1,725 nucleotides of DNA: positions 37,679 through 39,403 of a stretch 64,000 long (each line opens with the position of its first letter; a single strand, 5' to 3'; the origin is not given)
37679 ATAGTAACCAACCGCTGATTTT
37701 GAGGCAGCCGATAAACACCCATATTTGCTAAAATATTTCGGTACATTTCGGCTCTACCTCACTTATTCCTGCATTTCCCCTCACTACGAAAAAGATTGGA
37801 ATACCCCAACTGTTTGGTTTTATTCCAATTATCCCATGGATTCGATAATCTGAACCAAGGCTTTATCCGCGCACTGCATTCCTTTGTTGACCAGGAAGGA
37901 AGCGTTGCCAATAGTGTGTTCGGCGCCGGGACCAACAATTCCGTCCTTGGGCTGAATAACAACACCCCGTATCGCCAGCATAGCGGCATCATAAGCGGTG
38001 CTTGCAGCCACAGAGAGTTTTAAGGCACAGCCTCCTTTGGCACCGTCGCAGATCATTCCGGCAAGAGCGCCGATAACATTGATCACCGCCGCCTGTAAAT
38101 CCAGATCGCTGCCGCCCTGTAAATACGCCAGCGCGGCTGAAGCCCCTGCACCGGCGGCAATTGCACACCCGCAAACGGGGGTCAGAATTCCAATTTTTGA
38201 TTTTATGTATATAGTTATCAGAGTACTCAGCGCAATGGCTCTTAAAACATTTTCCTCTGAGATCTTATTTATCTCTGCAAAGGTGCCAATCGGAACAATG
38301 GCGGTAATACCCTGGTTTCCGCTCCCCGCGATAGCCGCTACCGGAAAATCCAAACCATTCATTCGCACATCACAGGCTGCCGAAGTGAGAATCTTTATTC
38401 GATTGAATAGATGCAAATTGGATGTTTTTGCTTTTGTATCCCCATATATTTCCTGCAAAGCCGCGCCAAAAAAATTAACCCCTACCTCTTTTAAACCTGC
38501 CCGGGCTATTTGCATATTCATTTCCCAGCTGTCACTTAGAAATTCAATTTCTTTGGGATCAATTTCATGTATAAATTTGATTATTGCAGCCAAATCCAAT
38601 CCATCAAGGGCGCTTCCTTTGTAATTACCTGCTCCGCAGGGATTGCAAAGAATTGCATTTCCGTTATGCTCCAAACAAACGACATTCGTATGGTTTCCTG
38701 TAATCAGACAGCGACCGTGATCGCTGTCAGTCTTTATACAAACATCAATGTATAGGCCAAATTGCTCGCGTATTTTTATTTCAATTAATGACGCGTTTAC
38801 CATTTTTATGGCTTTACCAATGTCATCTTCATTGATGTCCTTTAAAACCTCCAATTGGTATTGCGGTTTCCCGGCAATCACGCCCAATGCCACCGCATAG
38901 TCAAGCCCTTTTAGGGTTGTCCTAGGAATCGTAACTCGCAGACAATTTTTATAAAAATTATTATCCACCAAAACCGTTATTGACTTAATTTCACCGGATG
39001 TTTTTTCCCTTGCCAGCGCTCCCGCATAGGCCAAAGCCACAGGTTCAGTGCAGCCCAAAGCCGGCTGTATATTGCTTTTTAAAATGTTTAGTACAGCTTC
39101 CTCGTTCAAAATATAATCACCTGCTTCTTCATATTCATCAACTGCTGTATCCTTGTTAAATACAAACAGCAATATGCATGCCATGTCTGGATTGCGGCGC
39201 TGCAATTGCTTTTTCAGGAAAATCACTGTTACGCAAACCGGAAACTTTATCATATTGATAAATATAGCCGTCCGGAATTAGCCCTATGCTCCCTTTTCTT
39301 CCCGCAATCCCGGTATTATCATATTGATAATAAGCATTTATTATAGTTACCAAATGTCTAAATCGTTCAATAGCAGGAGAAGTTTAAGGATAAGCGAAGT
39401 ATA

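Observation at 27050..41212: Sigma-54-controlled catabolic locus combining amidohydrolases, peptidases, a Liv-type importer and a CyuA-like desulfidase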

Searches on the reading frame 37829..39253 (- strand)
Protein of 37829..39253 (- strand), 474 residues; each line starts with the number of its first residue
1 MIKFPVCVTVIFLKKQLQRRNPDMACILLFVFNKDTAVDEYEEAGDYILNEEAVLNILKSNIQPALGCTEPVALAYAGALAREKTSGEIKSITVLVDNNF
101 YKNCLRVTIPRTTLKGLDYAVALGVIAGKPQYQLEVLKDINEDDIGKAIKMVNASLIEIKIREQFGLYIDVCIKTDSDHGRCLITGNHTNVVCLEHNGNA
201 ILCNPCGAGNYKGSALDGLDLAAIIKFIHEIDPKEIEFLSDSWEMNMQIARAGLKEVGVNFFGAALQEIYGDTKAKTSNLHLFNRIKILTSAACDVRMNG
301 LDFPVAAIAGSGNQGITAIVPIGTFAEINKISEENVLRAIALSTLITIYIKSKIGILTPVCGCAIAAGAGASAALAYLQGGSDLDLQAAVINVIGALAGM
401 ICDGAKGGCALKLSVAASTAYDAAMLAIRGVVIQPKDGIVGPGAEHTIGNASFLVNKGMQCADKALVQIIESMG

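Call 3: search_protein_families(library=pfam, proteins=[window:37829-39253:-])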
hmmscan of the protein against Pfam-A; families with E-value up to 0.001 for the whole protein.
window:37829-39253:- (474 aa): 1 family
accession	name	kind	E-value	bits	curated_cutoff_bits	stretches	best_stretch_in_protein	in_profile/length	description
PF03313.21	SDH_alpha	-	6.3e-51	174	26.4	1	132-466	2-258/260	Serine dehydratase alpha chain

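Call 4: search_protein_families(library=ncbifam, proteins=[window:37829-39253:-])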
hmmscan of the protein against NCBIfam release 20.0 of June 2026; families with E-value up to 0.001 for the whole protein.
window:37829-39253:- (474 aa): 0 families

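Call 57: search_solved_structures(query=window:37829-39109:-, max_evalue=0.001, show_alignments=1)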
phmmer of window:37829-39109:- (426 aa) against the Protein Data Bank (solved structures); distinct sequences matched with E-value up to 0.001: 2.
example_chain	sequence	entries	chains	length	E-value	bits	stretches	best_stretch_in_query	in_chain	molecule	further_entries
9fsl_A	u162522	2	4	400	9.5e-36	127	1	6-422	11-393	L-cysteine desulfidase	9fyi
9he0_A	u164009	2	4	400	1.7e-34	122.9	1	6-422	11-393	L-cysteine desulfidase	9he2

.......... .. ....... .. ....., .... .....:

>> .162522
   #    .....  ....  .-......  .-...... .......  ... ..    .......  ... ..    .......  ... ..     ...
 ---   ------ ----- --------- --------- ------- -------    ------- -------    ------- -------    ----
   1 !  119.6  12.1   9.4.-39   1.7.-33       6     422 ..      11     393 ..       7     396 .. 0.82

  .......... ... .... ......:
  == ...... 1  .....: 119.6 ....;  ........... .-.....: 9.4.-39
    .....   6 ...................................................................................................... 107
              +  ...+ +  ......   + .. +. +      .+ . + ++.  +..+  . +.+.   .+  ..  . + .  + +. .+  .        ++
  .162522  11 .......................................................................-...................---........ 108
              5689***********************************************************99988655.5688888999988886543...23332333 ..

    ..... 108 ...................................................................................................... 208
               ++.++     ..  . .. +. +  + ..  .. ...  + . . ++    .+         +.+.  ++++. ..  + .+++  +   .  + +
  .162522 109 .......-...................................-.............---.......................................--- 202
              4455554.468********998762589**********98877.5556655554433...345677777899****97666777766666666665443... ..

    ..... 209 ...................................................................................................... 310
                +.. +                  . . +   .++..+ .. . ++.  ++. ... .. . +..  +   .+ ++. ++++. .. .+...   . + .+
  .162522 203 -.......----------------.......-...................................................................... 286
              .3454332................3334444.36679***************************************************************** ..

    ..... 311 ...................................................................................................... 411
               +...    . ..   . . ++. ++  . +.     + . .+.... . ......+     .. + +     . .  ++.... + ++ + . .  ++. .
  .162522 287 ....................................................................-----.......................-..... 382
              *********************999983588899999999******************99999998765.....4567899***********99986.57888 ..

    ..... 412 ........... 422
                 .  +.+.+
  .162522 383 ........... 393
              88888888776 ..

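Call 106: search_dna_similar(query=window:37829-39109:-, collection=plasmids, mode=protein, max_rows=12)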
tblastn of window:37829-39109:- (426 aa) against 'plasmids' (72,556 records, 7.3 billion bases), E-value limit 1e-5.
Records with a match: 140; places in all: 150; records where one place covers at least 80% of the query: 123.
Best place of each record, by identity: <60% 140.
By first word of the organism name: Citrobacter 44; Klebsiella 36; Escherichia 29; Enterobacter 8; Photobacterium 2; Proteus 2; Persicobacter 2; Bacillus 1; Parabacteroides 1; Desulfobaculum 1; and 14 more.
By predicted mobility (MOB-suite, as given by PLSDB): conjugative 59; non-mobilizable 57; mobilizable 24.
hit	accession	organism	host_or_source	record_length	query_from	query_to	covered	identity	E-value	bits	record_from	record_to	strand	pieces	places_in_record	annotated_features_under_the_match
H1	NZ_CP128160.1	Bacillus sp. DX3.1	bacterial isolate,field soil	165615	1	422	99%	35.6%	2e-50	247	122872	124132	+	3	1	none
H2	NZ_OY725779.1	Parabacteroides distasonis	-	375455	6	422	98%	35.4%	6e-57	209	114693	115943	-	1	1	L-serine ammonia-lyase, iron-sulfur-dependent, subunit alpha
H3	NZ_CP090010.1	Desulfobaculum bizertense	cell culture,rust layer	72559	7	424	98%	35.1%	6e-55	203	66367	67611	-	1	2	L-serine ammonia-lyase, iron-sulfur-dependent, subunit alpha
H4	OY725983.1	Phocaeicola massiliensis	-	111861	3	422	99%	34.4%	4e-60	218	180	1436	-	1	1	record has no annotation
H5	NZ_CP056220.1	Citrobacter sp. RHBSTW-00976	culture,Wastewater influent sample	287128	1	422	99%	34.2%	1e-38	155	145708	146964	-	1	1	L-serine ammonia-lyase, iron-sulfur-dependent, subunit alpha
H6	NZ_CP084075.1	Fusobacterium vincentii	-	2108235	4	422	98%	34.3%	3e-53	198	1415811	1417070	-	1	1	none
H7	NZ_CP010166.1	Escherichia coli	-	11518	1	422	99%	33.9%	9e-40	159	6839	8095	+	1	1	L-serine ammonia-lyase, iron-sulfur-dependent, subunit alpha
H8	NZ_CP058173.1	Enterobacter hormaechei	culture,Wastewater effluent sample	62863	1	422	99%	33.9%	1e-39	159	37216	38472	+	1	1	L-serine ammonia-lyase, iron-sulfur-dependent, subunit alpha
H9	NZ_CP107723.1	Escherichia coli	Homo sapiens,Rectal Swab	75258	1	422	99%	33.9%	1e-39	159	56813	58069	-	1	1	L-serine ammonia-lyase, iron-sulfur-dependent, subunit alpha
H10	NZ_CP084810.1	Klebsiella quasipneumoniae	Water (environment),Whole organism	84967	1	422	99%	33.9%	1e-39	159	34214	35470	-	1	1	L-serine ammonia-lyase, iron-sulfur-dependent, subunit alpha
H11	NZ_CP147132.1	Escherichia coli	-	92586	1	422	99%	33.9%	1e-39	159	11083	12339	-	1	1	L-serine ammonia-lyase, iron-sulfur-dependent, subunit alpha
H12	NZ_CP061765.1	Escherichia coli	Bos taurus,Isolate,non-specified beef ...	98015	1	422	99%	33.9%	1e-39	159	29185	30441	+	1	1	L-serine ammonia-lyase, iron-sulfur-dependent, subunit alpha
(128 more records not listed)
